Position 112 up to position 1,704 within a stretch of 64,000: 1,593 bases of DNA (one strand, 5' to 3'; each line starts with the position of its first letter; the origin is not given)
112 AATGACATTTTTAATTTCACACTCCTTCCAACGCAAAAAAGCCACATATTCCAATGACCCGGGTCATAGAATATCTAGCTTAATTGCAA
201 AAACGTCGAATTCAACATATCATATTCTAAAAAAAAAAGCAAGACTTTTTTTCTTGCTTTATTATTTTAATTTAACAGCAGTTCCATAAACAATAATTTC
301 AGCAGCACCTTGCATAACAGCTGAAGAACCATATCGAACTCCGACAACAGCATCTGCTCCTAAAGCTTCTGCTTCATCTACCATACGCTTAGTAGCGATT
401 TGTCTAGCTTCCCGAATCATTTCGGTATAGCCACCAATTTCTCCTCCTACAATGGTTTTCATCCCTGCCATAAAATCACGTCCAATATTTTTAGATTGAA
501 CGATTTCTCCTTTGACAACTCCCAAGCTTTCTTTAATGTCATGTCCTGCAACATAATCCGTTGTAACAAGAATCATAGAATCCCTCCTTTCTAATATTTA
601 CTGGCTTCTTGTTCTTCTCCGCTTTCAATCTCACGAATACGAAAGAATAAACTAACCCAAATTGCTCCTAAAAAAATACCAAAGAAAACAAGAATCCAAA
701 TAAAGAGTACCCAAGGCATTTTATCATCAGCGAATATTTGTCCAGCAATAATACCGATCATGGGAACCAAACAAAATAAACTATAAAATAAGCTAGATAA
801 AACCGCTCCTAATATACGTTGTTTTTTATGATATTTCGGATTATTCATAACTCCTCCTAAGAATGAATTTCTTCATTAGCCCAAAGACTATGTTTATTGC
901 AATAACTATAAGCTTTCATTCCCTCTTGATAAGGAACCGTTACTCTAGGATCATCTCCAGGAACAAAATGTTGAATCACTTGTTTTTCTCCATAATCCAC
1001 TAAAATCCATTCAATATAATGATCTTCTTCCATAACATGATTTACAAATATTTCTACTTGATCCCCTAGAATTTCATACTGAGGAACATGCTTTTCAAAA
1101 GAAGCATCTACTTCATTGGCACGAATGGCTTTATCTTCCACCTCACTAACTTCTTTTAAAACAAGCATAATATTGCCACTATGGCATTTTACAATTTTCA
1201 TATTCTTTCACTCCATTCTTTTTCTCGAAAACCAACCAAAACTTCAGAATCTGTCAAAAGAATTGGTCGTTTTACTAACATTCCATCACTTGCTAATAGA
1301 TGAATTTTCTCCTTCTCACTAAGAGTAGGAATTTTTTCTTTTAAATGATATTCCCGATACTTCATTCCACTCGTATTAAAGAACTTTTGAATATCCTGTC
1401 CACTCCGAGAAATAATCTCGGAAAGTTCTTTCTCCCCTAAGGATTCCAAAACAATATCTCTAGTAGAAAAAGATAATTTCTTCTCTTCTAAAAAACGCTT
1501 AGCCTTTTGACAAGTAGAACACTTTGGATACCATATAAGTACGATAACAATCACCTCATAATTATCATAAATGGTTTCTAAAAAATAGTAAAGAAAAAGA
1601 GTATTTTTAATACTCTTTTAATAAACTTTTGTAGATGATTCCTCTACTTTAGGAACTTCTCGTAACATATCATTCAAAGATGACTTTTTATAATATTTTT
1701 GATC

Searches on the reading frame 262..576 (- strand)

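Call 3: search_protein_families(library=pfam, proteins=[window:262-576:-], max_evalue=0.1)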
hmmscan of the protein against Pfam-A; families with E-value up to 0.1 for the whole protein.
window:262-576:- (104 aa): 2 families
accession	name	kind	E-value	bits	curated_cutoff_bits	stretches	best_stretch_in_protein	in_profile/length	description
PF01906.23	YbjQ_1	-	4.2e-39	133.7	23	1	1-103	1-103/103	Putative heavy-metal-binding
PF18537.6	CODH_A_N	-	0.032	14.7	32.2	0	12-47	41-76/83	Carbon monoxide dehydrogenase subunit alpha N-terminal domain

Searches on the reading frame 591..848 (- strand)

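Call 3: search_protein_families(library=pfam, proteins=[window:591-848:-], max_evalue=0.1)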
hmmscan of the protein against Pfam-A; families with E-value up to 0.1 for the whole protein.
window:591-848:- (85 aa): 5 families
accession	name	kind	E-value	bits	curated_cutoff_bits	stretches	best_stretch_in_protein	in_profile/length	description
PF07690.21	MFS_1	-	0.00056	19.4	33.4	1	18-75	123-179/347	Major Facilitator Superfamily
PF03552.20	Cellulose_synt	-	0.017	14.1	24.7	1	13-68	654-708/722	Cellulose synthase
PF23778.1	Phage_holin_2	-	0.019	15.6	32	1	19-69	32-82/92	Putative phage holin family 2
PF14002.11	YniB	-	0.066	13.5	27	1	47-81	77-111/166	YniB-like protein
PF01988.24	VIT1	-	0.073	13.3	28.1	1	12-60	134-178/214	VIT family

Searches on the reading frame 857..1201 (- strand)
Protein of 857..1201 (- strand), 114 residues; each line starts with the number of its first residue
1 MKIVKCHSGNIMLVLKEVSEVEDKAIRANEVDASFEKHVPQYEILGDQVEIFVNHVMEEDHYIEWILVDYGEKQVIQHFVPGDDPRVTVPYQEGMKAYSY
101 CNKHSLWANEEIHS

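Call 3: search_protein_families(library=pfam, proteins=[window:857-1201:-], max_evalue=0.1)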
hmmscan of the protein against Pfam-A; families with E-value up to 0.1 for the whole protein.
window:857-1201:- (114 aa): 1 family
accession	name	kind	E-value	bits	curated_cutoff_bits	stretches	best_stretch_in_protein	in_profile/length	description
PF01880.24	Desulfoferrodox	-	2.2e-10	41.4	22.2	1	32-109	3-97/98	Desulfoferrodoxin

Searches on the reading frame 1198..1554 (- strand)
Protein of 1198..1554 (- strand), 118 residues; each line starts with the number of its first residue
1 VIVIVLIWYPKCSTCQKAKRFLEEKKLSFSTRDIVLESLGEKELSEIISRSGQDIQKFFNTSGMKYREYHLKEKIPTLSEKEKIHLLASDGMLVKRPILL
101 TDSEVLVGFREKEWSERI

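Call 3: search_protein_families(library=pfam, proteins=[window:1198-1554:-], max_evalue=0.1)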
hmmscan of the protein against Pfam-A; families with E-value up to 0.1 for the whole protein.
window:1198-1554:- (118 aa): 5 families
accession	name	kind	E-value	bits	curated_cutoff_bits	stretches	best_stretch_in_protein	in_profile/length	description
PF03960.21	ArsC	-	9.5e-18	64.7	24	1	8-116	2-78/79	ArsC family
PF00462.30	Glutaredoxin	-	1.5e-06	28.8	22.9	1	4-47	1-44/60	Glutaredoxin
PF24911.1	YfjL_C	-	0.0058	17.6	28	1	34-74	50-90/117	YfjL-like C-terminal domain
PF13409.12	GST_N_2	-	0.051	14.6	25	0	12-79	2-50/70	Glutathione S-transferase, N-terminal domain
PF21728.3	PADR1_N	-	0.068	14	25.7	0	17-56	4-43/60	PADR1, N-terminal helical domain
